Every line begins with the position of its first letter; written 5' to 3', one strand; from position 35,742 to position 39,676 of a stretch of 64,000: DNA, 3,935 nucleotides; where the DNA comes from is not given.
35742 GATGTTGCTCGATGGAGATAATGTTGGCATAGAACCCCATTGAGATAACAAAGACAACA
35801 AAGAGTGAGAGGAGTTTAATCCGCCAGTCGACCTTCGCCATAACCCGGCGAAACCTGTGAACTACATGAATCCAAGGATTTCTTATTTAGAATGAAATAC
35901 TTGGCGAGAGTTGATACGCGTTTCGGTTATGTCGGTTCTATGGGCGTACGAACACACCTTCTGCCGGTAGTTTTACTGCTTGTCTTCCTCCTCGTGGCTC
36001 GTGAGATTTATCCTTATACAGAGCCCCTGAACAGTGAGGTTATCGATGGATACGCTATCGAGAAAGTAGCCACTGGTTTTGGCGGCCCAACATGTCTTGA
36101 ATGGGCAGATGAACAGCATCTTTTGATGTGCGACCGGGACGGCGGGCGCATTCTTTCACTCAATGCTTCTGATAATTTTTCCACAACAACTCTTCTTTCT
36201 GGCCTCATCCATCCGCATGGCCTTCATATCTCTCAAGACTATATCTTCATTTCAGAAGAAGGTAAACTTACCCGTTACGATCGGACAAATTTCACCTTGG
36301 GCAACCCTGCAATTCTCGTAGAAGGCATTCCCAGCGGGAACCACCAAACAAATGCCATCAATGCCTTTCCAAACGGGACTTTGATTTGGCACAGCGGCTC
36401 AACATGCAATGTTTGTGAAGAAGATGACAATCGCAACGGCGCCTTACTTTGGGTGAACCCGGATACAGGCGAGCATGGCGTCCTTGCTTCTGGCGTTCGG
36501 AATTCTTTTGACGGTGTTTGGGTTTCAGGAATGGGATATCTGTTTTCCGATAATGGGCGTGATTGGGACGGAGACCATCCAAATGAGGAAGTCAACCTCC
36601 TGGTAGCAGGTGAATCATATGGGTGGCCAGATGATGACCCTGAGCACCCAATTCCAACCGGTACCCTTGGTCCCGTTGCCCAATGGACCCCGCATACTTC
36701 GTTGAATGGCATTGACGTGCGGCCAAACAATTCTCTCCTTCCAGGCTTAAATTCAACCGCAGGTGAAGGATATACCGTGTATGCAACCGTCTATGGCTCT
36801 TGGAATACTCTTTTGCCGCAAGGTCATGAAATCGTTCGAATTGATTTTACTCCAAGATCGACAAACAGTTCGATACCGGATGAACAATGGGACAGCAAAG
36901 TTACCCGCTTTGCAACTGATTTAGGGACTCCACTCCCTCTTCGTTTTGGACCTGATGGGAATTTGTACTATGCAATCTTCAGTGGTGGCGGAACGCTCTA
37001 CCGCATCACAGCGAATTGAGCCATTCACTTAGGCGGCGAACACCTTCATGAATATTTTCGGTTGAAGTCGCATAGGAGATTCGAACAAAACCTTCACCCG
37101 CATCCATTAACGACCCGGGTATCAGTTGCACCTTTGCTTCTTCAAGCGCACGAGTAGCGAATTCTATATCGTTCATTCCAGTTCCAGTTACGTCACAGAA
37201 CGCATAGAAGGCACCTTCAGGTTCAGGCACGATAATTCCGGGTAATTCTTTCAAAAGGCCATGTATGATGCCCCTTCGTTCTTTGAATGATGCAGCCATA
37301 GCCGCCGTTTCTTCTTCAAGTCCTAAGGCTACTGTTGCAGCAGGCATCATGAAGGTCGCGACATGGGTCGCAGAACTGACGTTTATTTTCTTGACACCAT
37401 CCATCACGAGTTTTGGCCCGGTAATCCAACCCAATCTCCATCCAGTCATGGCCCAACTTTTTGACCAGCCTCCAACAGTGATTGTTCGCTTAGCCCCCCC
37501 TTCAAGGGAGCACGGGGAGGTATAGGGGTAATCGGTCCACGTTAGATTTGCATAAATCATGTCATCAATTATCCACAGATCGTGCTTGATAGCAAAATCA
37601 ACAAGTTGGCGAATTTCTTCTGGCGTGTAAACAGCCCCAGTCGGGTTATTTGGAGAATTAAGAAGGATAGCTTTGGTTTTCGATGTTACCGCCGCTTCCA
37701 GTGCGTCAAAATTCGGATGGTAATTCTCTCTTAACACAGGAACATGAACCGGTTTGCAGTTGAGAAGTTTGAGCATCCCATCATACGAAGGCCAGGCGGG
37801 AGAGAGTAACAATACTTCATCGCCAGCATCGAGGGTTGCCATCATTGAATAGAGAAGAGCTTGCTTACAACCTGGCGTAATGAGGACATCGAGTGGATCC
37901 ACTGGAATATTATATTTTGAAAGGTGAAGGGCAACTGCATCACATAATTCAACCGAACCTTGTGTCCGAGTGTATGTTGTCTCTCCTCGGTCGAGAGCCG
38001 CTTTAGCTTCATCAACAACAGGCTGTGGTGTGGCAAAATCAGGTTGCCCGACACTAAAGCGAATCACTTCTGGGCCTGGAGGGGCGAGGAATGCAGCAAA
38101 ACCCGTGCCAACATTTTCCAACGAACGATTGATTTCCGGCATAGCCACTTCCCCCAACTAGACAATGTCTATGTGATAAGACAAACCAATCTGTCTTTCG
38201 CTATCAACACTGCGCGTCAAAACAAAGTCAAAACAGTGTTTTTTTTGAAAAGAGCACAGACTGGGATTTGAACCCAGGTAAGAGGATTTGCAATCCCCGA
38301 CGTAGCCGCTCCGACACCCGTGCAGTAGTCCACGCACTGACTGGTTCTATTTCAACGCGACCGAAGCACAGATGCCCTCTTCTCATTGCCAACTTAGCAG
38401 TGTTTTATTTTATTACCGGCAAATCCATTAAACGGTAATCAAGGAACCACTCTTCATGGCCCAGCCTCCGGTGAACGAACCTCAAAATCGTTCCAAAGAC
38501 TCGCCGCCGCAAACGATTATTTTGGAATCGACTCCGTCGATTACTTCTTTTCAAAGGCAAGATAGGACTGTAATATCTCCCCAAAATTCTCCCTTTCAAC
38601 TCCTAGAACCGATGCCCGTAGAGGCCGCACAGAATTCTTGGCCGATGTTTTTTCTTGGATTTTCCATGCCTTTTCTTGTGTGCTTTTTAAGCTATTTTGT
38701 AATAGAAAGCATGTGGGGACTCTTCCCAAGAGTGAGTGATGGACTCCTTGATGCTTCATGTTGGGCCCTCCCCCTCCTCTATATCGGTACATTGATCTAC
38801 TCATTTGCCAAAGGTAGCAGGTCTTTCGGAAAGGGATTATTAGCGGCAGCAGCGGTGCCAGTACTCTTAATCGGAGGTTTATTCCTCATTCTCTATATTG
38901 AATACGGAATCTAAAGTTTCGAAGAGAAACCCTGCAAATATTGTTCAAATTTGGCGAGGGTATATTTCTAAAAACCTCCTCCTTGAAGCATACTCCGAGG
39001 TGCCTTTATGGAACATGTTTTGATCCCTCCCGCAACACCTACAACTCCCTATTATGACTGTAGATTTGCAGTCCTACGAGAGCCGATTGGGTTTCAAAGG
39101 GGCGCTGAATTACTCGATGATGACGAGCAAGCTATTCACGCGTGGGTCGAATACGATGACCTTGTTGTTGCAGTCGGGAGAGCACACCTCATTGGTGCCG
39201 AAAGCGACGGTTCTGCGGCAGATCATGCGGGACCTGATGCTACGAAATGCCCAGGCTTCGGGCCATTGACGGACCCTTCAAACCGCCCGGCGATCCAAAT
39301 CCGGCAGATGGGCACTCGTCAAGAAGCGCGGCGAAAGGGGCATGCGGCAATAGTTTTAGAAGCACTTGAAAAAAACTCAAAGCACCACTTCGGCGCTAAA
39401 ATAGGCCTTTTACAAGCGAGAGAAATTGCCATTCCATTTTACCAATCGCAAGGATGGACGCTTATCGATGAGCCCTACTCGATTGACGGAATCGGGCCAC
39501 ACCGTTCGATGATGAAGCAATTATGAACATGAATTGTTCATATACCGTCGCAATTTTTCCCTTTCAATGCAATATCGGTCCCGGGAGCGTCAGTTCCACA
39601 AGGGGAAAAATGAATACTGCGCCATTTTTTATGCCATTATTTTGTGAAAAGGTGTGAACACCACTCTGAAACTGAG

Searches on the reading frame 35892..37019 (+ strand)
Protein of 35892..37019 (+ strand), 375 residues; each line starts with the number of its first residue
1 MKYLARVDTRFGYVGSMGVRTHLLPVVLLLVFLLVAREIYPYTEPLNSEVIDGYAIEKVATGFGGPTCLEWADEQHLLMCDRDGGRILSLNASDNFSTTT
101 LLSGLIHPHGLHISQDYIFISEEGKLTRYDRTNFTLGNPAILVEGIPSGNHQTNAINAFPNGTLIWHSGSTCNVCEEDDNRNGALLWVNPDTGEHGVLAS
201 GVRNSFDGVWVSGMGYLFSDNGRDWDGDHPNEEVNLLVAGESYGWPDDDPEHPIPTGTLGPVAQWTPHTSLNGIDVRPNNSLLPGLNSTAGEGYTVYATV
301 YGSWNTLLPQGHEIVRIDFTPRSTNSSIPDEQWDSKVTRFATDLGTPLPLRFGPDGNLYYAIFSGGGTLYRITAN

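Call 43: find_encoding_contigs(protein=window:35892-37019:+, flank=10000, max_places=10)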
Protein window:35892-37019:+ (375 aa): 2 contigs read that carry it; 2 places shown.
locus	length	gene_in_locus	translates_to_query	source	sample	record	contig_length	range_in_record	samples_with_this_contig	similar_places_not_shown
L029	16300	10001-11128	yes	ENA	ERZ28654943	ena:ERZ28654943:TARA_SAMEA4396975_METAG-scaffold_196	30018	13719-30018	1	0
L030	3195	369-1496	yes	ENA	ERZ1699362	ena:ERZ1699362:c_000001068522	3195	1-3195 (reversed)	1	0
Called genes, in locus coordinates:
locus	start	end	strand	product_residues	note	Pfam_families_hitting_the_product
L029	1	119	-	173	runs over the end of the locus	PF03735:ENT (faint)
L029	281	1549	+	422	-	PF01751:Toprim, PF13155:Toprim_2 (faint), PF13662:Toprim_4 (weak)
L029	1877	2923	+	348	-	-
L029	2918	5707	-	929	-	-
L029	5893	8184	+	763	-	PF13432:TPR_16 (faint), PF00515:TPR_1 (faint), PF07719:TPR_2 (faint), PF13181:TPR_8 (faint), PF13424:TPR_12 (faint), PF13428:TPR_14 (faint), PF13431:TPR_17 (faint), PF12895:ANAPC3 (weak), +7 more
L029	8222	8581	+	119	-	-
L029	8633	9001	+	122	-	PF13828:DUF4190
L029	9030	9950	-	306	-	-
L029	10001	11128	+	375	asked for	PF22807:TrAA12 (weak)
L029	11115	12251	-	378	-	PF00155:Aminotran_1_2, PF01041:DegT_DnrJ_EryC1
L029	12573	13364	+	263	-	-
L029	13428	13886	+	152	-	-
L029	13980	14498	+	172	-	PF00583:Acetyltransf_1 (faint), PF13673:Acetyltransf_10 (weak)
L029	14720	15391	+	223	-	-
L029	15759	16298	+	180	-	?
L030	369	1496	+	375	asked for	PF22807:TrAA12 (weak)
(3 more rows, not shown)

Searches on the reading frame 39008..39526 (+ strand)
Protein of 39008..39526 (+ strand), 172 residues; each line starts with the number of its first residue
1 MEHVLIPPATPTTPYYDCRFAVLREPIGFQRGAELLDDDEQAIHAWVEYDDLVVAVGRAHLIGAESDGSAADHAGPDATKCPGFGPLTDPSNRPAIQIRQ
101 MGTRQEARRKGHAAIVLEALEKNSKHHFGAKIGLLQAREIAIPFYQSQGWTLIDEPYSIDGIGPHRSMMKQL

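Call 40: find_encoding_contigs(protein=window:39008-39526:+, flank=10000, max_places=8)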
Protein window:39008-39526:+ (172 aa): 5 contigs read that carry it; 5 places shown.
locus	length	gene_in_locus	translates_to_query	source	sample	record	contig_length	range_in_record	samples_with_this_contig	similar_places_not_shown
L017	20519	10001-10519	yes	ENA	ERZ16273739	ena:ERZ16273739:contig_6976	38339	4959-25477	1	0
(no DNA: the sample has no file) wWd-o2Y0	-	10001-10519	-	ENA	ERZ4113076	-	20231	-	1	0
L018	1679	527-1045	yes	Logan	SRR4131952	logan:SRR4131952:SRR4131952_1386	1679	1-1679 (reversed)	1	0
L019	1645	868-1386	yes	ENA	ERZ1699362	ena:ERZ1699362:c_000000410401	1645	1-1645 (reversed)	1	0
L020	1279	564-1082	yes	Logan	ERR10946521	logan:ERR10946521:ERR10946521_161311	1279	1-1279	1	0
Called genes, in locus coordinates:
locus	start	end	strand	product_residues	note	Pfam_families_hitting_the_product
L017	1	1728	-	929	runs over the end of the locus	-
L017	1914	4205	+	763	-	PF13432:TPR_16 (faint), PF00515:TPR_1 (faint), PF07719:TPR_2 (faint), PF13181:TPR_8 (faint), PF13424:TPR_12 (faint), PF13428:TPR_14 (faint), PF13431:TPR_17 (faint), PF12895:ANAPC3 (weak), +7 more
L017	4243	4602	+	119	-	-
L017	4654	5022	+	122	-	PF13828:DUF4190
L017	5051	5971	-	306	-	-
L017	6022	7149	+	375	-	PF22807:TrAA12 (weak)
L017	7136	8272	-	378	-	PF00155:Aminotran_1_2, PF01041:DegT_DnrJ_EryC1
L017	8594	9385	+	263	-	-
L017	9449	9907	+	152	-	-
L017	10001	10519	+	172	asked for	PF00583:Acetyltransf_1 (faint), PF13673:Acetyltransf_10 (faint)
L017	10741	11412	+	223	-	-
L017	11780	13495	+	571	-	-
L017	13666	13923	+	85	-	-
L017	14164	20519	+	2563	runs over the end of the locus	-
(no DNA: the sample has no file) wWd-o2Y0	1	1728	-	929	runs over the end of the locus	-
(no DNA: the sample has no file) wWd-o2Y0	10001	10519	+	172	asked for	PF00583:Acetyltransf_1 (faint), PF13673:Acetyltransf_10 (faint)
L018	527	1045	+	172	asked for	PF00583:Acetyltransf_1 (faint), PF13673:Acetyltransf_10 (faint)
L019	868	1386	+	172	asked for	PF00583:Acetyltransf_1 (faint), PF13673:Acetyltransf_10 (faint)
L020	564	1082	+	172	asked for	PF00583:Acetyltransf_1 (faint), PF13673:Acetyltransf_10 (faint)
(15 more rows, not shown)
